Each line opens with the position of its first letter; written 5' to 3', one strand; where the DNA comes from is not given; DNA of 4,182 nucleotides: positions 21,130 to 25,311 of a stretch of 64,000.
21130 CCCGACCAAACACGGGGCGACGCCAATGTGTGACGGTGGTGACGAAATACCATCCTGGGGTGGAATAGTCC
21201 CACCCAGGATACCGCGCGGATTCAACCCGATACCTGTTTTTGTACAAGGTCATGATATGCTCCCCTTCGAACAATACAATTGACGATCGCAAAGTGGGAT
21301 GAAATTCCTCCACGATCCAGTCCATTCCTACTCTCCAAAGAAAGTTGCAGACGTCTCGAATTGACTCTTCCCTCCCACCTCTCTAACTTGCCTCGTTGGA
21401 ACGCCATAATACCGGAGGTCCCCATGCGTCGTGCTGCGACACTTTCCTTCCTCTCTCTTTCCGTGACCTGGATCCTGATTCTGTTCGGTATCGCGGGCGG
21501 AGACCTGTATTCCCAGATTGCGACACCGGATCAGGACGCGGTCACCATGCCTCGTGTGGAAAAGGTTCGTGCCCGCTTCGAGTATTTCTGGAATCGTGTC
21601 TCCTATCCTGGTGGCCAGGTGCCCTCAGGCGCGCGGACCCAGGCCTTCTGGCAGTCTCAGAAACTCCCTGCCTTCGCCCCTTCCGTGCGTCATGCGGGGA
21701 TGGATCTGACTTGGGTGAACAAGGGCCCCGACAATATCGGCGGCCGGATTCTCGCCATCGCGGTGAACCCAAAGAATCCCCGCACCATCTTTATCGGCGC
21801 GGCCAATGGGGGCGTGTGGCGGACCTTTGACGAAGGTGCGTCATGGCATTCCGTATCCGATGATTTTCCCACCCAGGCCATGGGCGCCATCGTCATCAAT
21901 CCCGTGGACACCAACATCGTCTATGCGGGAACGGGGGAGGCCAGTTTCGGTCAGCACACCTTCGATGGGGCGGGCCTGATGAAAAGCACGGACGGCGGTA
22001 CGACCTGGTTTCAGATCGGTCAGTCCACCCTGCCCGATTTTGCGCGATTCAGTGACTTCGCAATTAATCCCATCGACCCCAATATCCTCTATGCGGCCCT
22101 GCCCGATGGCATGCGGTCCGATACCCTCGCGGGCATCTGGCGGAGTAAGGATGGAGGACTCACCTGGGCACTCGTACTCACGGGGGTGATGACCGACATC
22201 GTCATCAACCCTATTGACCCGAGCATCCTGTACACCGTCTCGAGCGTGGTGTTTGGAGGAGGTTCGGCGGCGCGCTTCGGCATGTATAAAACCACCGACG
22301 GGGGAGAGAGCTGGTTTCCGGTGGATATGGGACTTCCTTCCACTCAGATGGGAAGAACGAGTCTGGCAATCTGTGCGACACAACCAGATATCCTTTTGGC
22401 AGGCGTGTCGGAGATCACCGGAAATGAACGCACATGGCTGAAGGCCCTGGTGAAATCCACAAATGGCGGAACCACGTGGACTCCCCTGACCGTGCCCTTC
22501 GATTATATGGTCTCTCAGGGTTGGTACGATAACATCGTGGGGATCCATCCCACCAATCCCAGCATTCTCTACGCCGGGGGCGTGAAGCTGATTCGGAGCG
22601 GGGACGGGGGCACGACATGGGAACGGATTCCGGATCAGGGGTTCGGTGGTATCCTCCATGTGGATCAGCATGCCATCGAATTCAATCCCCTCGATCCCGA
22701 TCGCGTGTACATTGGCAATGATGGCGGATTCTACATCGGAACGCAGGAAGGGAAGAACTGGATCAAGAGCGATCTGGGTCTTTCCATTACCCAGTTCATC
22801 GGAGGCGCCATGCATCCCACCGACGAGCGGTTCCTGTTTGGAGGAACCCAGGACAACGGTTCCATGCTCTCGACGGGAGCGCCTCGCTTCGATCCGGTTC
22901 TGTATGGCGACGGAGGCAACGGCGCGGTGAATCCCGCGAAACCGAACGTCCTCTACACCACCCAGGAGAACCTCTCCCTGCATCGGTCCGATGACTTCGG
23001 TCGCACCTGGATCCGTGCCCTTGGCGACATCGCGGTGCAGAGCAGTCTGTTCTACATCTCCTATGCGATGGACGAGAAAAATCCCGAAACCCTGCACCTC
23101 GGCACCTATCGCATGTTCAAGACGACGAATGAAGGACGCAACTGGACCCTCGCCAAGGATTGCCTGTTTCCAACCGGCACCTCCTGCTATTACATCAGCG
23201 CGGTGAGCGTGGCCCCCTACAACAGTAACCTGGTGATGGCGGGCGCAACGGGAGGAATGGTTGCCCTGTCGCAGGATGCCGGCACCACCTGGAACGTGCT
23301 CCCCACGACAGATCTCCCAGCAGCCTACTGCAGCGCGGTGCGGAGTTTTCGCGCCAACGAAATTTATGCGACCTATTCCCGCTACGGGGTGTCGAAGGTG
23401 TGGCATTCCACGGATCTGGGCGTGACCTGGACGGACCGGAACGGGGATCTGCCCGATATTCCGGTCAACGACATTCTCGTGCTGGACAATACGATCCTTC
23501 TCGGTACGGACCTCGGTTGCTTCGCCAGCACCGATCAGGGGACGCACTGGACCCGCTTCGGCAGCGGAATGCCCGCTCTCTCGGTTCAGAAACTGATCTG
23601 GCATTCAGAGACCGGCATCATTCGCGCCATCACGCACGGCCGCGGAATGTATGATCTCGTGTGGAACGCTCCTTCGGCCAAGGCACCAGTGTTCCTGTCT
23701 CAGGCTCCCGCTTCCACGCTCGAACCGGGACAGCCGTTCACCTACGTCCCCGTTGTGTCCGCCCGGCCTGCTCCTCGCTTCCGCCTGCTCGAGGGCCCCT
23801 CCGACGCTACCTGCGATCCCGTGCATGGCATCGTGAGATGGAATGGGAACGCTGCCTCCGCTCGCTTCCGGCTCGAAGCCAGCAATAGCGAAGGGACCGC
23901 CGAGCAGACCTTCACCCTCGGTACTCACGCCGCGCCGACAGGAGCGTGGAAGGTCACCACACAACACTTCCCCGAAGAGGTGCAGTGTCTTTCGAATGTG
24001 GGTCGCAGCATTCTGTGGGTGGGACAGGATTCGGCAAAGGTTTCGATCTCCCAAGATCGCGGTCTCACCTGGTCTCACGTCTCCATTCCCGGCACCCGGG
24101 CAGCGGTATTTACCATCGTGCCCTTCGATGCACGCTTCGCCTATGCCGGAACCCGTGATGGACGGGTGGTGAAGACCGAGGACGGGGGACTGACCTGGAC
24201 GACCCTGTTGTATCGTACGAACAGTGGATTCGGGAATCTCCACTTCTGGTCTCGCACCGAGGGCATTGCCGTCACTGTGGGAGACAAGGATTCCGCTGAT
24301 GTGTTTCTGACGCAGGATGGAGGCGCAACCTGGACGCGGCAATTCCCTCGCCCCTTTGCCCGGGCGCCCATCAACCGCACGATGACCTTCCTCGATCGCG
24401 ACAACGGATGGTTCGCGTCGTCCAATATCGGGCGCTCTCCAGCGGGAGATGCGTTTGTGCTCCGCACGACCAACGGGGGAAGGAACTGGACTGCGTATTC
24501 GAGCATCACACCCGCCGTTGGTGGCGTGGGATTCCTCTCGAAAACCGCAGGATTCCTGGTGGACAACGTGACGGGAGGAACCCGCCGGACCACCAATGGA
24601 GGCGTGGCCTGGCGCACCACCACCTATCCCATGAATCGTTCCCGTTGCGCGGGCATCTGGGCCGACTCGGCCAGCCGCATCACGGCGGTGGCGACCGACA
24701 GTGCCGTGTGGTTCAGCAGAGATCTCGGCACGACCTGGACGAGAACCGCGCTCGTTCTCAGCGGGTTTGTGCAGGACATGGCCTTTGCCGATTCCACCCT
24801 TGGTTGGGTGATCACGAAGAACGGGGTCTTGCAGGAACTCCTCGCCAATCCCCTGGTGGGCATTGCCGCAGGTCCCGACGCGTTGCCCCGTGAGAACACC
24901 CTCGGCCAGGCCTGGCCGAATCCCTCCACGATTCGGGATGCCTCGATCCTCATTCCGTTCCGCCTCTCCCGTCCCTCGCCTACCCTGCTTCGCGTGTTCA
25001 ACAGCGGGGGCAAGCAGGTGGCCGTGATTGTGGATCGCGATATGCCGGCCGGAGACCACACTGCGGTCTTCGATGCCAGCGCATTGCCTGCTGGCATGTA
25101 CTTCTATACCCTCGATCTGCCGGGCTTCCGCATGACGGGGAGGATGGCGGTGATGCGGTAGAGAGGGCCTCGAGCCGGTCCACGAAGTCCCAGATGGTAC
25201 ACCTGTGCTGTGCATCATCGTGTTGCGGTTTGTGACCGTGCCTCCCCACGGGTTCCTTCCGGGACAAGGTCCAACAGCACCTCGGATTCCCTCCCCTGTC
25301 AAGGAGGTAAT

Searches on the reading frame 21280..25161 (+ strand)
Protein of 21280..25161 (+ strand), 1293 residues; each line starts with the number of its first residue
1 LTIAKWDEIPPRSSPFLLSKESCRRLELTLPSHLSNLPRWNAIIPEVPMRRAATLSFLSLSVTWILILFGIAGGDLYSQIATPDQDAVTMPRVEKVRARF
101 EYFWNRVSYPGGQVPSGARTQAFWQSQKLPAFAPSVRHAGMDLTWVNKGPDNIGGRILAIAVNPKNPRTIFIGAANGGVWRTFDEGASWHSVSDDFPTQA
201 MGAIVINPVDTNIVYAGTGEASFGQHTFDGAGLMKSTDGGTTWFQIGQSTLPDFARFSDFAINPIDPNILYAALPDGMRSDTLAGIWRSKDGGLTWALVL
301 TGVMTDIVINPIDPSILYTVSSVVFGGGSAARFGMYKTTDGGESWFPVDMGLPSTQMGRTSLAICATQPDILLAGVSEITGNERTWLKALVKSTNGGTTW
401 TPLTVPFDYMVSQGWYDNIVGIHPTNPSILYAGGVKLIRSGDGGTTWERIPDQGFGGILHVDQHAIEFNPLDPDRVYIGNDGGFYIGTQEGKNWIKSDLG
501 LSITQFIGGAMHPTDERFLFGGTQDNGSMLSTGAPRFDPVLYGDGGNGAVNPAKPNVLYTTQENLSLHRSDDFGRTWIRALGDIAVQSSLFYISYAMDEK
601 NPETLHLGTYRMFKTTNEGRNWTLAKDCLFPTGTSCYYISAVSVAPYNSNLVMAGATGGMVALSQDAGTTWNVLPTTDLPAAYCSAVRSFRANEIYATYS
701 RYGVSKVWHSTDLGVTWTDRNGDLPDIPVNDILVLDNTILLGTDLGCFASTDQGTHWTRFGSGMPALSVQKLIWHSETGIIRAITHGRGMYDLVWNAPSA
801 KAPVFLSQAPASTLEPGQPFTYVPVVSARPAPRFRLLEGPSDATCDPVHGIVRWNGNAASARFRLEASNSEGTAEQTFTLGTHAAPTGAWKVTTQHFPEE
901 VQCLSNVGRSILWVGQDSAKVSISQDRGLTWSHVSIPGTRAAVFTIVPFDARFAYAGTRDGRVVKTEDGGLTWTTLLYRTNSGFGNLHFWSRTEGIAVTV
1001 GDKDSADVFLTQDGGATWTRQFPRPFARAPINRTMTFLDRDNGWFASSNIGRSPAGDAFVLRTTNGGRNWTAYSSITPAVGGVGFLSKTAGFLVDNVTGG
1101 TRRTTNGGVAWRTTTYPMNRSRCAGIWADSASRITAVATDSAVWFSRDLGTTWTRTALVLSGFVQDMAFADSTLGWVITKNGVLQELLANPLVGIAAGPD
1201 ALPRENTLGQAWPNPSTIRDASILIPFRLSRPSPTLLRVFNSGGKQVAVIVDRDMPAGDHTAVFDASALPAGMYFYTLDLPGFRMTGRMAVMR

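Call 49: search_protein_families(library=pfam, proteins=[window:21280-25161:+], max_evalue=0.0001)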
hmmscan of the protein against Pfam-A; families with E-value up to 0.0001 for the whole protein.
window:21280-25161:+ (1293 aa): 4 families
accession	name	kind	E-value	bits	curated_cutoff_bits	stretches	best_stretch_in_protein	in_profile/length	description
PF15902.12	Sortilin-Vps10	-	1.7e-42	146.2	33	3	286-404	3-113/446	Sortilin, neurotensin receptor 3,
PF02012.26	BNR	-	1e-12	46.4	27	0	923-933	2-12/12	BNR/Asp-box repeat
PF13088.12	BNR_2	-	3.1e-10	40.3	31.4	0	231-403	82-251/277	BNR repeat-like domain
PF14870.12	PSII_BNR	-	5.1e-07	29.7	27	0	918-1184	37-299/303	Photosynthesis system II assembly factor YCF48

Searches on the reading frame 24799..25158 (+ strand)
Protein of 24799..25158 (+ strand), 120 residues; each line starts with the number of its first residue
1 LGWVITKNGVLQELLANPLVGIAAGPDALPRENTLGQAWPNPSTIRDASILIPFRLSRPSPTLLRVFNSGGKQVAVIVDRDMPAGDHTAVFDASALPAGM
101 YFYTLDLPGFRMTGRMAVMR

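Call 43: search_protein_families(library=ncbifam, proteins=[window:24799-25158:+], max_evalue=1)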
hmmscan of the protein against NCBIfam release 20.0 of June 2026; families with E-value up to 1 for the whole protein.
window:24799-25158:+ (120 aa): 2 families
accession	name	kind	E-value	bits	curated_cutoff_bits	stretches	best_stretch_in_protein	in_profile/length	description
TIGR04183.1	Por_Secre_tail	domain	4.9e-05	23.2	23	1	39-106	2-59/72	T9SS type A sorting domain-containing protein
NF052323.1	T9SSA_dep_M6i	equivalog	0.093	10.6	600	1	38-103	960-1022/1043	T9SS-dependent M6-like inactivated metalloprotease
